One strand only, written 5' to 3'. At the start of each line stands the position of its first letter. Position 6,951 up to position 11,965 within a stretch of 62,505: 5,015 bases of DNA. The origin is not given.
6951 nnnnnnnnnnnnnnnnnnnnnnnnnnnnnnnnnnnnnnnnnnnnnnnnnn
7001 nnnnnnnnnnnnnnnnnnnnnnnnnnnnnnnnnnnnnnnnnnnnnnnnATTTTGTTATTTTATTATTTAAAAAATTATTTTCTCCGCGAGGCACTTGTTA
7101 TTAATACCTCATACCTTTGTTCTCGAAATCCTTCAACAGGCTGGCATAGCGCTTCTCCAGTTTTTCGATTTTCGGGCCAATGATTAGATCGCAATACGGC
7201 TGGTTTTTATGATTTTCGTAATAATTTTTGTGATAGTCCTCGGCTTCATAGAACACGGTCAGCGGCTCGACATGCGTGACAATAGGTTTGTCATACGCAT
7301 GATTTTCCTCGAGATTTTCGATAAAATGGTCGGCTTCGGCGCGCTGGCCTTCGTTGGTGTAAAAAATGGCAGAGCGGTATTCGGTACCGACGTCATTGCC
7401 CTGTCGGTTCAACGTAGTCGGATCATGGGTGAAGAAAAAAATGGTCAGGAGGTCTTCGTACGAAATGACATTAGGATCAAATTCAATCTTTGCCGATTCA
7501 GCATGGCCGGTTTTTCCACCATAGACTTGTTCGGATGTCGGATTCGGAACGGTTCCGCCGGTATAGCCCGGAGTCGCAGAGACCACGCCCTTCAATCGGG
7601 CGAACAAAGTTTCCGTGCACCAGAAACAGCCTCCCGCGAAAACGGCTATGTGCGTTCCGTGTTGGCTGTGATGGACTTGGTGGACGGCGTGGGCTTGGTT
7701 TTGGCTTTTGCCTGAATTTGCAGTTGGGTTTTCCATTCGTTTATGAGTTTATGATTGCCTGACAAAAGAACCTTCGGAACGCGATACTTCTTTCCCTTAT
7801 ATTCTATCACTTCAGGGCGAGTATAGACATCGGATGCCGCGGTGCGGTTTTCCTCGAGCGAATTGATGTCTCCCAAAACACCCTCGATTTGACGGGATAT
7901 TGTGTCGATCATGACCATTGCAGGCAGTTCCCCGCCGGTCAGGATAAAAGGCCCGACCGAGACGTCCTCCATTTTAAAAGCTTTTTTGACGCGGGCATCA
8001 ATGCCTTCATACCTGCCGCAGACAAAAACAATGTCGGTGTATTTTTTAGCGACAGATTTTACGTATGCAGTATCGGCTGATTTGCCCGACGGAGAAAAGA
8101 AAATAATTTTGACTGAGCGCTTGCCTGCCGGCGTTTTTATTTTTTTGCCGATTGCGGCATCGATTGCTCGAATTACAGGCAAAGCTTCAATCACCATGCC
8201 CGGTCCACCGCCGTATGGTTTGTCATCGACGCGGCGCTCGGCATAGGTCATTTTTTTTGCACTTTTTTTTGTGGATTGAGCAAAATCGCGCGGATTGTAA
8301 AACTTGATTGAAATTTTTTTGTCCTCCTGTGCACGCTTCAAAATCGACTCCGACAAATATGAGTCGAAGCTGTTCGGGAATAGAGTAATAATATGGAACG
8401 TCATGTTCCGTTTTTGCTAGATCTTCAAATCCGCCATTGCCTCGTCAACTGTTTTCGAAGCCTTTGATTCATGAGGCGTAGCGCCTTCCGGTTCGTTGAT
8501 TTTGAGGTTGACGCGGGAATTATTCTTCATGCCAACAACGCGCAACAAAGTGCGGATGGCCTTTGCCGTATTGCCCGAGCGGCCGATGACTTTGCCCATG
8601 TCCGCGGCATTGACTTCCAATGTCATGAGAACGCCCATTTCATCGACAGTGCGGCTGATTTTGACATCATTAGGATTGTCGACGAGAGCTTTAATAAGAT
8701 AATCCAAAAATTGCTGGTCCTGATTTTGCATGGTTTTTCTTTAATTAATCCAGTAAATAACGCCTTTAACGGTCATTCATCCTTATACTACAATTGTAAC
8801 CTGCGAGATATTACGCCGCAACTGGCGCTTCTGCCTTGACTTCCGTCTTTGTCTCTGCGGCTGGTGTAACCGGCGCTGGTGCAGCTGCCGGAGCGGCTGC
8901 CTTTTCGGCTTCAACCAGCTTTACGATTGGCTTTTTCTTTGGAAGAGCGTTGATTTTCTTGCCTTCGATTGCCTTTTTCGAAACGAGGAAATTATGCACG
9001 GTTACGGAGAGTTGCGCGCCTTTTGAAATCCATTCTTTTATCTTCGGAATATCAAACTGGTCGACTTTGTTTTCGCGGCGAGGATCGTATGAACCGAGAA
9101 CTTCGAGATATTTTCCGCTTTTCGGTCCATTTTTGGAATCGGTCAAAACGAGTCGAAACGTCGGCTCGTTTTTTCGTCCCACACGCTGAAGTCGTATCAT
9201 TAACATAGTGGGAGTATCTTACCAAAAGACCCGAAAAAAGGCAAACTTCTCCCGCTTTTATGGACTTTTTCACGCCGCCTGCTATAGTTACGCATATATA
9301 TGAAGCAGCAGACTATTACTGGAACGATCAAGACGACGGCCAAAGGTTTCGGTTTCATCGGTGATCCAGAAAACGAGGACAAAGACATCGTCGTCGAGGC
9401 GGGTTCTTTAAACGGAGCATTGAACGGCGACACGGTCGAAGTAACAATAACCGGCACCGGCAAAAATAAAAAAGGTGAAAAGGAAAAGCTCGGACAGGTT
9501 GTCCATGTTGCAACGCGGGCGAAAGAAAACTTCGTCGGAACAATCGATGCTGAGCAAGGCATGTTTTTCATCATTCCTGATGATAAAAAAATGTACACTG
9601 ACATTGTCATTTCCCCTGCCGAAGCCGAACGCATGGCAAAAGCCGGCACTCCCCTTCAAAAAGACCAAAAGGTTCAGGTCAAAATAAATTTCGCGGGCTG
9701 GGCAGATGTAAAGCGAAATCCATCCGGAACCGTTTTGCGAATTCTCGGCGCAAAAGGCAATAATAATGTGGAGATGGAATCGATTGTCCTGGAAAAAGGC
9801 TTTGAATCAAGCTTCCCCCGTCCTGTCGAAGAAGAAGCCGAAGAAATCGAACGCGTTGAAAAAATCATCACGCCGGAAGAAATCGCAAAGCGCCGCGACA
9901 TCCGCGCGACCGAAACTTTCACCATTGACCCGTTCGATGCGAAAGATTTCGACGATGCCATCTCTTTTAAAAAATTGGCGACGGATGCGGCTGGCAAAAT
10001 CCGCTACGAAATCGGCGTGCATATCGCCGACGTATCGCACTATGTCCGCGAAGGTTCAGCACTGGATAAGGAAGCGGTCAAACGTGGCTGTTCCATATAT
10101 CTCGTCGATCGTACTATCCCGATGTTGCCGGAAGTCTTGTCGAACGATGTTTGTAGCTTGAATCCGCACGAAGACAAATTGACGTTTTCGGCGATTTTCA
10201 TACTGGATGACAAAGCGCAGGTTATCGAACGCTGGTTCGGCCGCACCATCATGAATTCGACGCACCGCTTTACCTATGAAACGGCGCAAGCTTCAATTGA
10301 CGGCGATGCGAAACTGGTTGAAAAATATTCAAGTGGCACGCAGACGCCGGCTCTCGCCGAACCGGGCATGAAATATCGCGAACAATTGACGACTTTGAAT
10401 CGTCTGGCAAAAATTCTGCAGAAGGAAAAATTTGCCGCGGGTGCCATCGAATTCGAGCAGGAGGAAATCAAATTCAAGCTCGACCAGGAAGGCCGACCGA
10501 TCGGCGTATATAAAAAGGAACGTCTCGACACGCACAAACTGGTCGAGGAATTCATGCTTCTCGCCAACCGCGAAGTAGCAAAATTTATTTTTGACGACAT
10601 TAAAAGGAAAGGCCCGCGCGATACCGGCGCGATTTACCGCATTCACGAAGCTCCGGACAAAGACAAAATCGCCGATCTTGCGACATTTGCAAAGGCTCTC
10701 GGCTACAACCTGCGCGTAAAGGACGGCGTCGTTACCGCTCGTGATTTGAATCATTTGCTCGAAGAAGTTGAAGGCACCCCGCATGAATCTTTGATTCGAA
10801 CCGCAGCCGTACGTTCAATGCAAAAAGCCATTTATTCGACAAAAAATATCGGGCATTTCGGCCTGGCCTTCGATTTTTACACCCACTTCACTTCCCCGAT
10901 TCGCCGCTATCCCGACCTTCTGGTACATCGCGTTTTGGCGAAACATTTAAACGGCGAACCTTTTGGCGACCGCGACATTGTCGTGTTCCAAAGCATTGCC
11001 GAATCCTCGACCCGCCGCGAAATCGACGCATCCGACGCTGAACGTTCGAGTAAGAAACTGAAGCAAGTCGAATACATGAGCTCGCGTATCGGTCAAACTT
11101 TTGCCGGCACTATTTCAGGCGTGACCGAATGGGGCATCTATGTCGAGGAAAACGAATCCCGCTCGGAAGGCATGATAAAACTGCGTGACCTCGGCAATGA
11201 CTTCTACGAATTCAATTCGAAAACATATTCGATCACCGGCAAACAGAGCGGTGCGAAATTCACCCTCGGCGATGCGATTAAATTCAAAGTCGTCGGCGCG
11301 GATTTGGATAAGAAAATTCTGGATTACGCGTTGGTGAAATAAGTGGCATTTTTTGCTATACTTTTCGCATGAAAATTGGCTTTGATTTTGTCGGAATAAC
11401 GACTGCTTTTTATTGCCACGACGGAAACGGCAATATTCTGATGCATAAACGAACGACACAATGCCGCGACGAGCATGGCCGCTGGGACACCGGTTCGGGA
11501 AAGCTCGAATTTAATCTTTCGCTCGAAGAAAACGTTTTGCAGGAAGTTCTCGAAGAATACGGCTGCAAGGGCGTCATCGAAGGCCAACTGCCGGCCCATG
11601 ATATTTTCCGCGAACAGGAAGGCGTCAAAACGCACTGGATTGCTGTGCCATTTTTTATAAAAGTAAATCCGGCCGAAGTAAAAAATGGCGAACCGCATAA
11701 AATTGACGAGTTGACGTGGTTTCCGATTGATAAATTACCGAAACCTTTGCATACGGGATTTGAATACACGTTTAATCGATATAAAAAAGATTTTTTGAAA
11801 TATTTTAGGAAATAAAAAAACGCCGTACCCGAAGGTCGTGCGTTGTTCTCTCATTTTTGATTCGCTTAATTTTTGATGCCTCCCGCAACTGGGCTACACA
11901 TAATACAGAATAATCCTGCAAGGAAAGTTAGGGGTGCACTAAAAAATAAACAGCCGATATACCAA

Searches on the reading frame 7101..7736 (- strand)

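Call 44: search_protein_families(library=pfam, max_evalue=0.01, proteins=[window:7101-7736:-])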
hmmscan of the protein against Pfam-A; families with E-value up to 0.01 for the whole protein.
window:7101-7736:- (211 aa): 1 family
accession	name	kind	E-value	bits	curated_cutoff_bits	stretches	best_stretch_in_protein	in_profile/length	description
PF01625.27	PMSR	-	2.9e-62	209.9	23.7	1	31-182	2-152/153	Peptide methionine sulfoxide reductase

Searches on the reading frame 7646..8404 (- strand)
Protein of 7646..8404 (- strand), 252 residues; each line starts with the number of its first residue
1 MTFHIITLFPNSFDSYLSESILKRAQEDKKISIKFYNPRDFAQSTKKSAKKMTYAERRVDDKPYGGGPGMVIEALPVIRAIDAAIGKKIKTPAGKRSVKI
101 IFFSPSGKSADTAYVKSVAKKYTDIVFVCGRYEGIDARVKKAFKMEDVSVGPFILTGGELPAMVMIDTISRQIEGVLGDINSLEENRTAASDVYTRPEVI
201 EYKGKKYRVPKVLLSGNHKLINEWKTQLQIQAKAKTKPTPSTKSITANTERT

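Call 44: search_protein_families(library=pfam, max_evalue=0.01, proteins=[window:7646-8404:-])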
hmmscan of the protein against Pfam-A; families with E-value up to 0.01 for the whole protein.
window:7646-8404:- (252 aa): 1 family
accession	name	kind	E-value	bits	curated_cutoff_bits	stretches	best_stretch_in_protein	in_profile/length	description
PF01746.26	tRNA_m1G_MT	-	8.2e-32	111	27.3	1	56-231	25-188/195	tRNA (Guanine-1)-methyltransferase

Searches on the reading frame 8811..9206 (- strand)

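Call 70: search_protein_families(library=pfam, max_evalue=0.01, proteins=[window:8811-9206:-])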
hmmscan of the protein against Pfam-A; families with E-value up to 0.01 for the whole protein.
window:8811-9206:- (131 aa): 1 family
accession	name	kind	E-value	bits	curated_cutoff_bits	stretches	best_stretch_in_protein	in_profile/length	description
PF00886.24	Ribosomal_S16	-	4.1e-16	59.1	27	1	8-67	1-62/62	Ribosomal protein S16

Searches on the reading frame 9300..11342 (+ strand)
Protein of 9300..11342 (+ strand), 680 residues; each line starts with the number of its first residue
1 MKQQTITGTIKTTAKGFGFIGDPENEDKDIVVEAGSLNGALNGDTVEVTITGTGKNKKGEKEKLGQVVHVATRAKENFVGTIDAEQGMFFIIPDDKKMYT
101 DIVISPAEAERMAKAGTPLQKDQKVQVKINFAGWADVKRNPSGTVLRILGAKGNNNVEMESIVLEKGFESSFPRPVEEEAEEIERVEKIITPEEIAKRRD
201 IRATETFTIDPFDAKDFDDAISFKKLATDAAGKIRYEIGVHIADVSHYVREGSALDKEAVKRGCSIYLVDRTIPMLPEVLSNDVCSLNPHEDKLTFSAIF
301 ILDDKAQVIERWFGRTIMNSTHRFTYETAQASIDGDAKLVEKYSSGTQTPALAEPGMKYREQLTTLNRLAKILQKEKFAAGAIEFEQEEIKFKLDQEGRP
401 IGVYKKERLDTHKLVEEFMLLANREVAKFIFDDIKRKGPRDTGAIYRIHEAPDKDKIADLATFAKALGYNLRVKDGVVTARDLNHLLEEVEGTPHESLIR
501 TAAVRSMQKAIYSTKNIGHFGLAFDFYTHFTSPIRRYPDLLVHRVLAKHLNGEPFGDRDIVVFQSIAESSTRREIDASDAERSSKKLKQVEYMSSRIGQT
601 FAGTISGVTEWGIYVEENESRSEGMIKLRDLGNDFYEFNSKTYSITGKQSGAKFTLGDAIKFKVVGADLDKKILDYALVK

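Call 44: search_protein_families(library=pfam, max_evalue=0.01, proteins=[window:9300-11342:+])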
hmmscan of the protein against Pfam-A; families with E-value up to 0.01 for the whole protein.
window:9300-11342:+ (680 aa): 5 families
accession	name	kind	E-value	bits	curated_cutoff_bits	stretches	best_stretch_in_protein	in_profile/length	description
PF00773.25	RNB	-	1.1e-107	360.6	29.3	1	198-551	1-325/326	RNB domain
PF17876.7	CSD2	-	5.9e-18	65.2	26.2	1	90-173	1-74/74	Cold shock domain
PF08206.17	OB_RNB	-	3.7e-13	49.4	24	1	8-64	1-55/58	Ribonuclease B OB domain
PF17849.7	OB_Dis3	-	3.5e-06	27.4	22.8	1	90-166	3-76/77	Dis3-like cold-shock domain 2 (CSD2)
PF00575.29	S1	-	8.9e-06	26.4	22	1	596-672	3-67/74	S1 RNA binding domain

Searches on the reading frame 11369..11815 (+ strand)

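Call 44: search_protein_families(library=pfam, max_evalue=0.01, proteins=[window:11369-11815:+])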
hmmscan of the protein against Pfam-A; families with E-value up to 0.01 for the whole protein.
window:11369-11815:+ (148 aa): 1 family
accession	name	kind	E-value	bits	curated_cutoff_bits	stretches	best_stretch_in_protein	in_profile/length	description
PF00293.34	NUDIX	-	1e-11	45.4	21.1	1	15-128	9-124/134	NUDIX domain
